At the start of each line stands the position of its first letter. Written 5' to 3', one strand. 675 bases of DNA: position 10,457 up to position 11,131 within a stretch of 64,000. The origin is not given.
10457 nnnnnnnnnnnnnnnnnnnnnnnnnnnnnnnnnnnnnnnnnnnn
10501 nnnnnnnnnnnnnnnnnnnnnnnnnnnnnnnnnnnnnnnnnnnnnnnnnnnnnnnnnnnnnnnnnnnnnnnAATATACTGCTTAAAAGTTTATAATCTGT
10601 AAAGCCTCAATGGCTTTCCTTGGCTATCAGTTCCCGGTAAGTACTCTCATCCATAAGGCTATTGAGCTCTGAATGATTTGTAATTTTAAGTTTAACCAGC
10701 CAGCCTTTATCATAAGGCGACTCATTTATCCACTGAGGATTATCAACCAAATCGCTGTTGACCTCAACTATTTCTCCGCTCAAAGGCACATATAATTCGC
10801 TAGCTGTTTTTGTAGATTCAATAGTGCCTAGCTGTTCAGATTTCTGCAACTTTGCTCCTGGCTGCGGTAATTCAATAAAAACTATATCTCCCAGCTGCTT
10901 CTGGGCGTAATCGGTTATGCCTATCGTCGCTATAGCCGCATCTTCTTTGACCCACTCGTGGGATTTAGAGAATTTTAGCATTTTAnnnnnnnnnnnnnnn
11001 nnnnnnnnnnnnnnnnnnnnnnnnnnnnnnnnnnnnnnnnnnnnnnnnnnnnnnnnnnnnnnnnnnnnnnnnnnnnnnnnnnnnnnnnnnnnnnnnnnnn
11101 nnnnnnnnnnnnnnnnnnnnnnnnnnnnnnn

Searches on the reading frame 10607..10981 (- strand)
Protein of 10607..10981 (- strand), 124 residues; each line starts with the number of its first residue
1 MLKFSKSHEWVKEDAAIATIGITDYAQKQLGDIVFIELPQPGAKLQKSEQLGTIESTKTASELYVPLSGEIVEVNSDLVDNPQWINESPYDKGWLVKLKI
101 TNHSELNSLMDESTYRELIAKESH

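Call 92: search_protein_families(library=pfam, proteins=[window:10607-10981:-], max_evalue=0.01)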
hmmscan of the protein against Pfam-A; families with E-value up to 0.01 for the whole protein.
window:10607-10981:- (124 aa): 1 family
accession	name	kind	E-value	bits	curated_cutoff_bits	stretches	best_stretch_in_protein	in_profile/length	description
PF01597.25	GCV_H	-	5e-47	159.2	22.2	1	2-121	1-121/122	Glycine cleavage H-protein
